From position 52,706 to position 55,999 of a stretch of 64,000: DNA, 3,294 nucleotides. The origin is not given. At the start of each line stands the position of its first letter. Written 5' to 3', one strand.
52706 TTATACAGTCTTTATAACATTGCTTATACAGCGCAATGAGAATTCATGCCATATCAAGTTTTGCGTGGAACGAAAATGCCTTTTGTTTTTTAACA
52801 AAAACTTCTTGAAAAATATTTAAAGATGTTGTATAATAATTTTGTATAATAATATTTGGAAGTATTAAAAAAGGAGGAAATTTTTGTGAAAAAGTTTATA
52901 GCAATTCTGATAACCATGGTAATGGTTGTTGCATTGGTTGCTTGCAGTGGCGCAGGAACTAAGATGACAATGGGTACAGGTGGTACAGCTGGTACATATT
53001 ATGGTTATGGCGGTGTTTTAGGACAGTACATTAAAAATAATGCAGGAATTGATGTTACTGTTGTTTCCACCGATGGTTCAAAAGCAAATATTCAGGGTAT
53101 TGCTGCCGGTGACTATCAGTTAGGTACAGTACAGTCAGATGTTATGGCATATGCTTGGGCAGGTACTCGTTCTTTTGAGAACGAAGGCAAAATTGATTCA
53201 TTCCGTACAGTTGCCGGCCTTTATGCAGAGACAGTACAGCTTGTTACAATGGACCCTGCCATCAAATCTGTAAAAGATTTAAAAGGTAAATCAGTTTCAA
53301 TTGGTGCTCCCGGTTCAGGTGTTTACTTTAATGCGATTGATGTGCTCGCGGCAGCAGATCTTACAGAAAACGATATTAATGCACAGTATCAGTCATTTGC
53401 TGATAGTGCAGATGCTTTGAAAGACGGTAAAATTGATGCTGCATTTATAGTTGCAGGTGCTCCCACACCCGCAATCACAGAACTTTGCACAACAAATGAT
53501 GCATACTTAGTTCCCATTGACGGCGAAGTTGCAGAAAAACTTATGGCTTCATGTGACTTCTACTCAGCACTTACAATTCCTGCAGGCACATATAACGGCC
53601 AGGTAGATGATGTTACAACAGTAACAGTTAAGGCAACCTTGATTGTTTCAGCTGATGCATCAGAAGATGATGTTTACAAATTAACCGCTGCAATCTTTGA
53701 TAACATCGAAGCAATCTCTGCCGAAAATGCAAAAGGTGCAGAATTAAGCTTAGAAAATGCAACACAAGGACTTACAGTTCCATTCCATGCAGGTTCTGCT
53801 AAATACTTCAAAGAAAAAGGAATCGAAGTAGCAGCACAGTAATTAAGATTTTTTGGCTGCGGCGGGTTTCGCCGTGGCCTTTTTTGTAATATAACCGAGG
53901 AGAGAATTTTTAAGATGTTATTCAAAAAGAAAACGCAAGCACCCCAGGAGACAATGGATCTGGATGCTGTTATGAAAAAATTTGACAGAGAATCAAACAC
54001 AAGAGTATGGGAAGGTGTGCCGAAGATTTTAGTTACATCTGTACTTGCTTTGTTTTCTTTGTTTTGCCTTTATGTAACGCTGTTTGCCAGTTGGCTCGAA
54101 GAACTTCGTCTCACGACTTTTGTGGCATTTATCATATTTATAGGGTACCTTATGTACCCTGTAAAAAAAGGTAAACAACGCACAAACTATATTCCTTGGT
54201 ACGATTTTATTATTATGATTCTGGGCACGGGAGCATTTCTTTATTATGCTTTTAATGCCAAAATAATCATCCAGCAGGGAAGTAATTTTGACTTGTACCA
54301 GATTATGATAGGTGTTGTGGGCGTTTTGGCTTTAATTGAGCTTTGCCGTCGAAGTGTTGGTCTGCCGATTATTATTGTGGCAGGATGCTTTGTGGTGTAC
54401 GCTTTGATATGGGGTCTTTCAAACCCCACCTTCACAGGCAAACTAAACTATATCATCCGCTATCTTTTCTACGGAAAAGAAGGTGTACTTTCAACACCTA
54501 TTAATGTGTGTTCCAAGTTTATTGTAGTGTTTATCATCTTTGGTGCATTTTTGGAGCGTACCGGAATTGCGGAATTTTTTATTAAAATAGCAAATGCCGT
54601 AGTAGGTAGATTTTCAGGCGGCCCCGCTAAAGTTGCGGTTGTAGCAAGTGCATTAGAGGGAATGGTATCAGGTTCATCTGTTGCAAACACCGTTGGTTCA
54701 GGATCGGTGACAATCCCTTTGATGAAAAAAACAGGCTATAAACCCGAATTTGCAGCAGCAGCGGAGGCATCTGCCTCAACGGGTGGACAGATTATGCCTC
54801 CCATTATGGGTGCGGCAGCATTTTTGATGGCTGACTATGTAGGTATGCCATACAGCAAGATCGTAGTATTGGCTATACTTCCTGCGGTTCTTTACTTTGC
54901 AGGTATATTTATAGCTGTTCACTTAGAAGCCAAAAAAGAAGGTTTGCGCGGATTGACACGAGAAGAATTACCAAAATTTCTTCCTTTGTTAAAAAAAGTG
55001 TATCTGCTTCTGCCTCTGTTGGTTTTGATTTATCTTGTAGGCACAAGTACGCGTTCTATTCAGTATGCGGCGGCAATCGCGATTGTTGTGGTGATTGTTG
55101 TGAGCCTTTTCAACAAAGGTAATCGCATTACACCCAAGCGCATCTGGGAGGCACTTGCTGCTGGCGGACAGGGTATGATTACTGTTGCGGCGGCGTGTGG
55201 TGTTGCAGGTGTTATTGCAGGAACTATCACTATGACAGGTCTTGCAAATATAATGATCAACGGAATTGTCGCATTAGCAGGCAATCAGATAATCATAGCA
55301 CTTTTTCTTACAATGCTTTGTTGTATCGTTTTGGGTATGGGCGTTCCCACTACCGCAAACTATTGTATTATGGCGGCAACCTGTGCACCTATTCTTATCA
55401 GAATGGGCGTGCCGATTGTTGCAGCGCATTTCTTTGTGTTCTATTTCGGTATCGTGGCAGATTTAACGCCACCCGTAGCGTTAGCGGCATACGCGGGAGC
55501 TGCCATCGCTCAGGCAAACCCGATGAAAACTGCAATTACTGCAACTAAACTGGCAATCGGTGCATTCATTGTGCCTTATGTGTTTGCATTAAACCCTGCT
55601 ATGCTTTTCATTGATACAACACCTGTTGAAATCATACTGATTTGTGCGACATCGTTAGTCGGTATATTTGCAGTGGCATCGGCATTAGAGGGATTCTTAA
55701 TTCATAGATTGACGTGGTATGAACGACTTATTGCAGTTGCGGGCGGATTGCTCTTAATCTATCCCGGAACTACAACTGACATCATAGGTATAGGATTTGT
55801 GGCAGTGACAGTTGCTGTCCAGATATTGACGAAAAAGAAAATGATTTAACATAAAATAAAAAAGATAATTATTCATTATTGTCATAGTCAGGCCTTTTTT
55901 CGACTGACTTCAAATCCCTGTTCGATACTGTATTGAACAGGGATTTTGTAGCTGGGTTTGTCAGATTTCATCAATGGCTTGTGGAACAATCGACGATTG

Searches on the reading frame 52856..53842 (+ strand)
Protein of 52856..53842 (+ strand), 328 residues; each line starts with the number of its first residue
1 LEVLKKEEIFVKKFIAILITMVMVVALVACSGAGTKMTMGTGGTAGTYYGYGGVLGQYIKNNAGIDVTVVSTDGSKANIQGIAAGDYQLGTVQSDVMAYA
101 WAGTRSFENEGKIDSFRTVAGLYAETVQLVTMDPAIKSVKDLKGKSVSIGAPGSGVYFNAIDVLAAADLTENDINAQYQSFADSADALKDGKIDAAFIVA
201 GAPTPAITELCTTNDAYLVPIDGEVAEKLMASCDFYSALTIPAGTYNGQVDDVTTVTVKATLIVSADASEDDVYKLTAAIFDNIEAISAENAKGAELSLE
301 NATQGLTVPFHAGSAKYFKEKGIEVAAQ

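Call 83: search_protein_families(library=ncbifam, max_evalue=0.01, proteins=[window:52856-53842:+])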
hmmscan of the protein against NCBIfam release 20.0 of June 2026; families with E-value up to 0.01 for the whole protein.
window:52856-53842:+ (328 aa): 6 families
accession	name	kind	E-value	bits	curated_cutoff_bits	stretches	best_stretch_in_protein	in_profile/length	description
TIGR02122.1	TRAP_TAXI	subfamily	1.8e-95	319.5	84.35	1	13-322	3-320/320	TAXI family TRAP transporter solute-binding subunit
TIGR01728.1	SsuA_fam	subfamily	1.5e-11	44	163.5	1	124-301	83-252/290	aliphatic sulfonate ABC transporter substrate-binding protein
NF008588.0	PRK11553.1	subfamily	4.4e-07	29.2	299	1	127-199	112-183/319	aliphatic sulfonate ABC transporter substrate-binding protein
TIGR01098.1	3A0109s03R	subfamily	7.9e-05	22.3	112.05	1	44-200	42-201/253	phosphate/phosphite/phosphonate ABC transporter substrate-binding protein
TIGR03431.1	PhnD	equivalog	0.006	16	261.1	1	55-154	49-145/288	phosphonate ABC transporter substrate-binding protein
NF058595.1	invert_tail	domain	0.0086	16.4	37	0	14-48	56-91/113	lipo-invert putative C-terminal anchoring domain-containing protein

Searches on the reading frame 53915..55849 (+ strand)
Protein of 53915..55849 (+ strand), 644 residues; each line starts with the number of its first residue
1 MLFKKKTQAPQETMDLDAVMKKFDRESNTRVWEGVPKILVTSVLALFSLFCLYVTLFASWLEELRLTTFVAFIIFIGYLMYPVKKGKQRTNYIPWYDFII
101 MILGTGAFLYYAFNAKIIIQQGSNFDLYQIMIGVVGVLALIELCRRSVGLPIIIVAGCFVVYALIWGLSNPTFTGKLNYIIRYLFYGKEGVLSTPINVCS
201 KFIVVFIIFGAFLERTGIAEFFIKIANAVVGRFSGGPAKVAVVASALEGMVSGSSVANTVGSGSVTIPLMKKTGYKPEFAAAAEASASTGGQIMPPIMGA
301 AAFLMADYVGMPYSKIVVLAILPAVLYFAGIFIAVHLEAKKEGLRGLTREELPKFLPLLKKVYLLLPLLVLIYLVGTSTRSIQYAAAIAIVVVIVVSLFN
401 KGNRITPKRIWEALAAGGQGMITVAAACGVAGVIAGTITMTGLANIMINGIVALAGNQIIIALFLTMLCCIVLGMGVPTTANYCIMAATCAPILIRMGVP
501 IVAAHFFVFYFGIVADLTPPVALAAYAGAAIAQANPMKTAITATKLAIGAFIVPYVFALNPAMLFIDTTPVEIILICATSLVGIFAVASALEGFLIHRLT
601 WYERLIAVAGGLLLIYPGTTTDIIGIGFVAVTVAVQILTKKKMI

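Call 8: search_protein_families(library=pfam, max_evalue=0.01, proteins=[window:53915-55849:+])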
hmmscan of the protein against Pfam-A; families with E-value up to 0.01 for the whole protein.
window:53915-55849:+ (644 aa): 2 families
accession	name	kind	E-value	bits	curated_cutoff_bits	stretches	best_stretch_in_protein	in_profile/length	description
PF06808.19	DctM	-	1.6e-90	304.4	23.8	1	135-570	1-411/413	Tripartite ATP-independent periplasmic transporter, DctM component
PF11874.13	DUF3394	-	4.2e-05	23.7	28.2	1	574-624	2-52/181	Domain of unknown function (DUF3394)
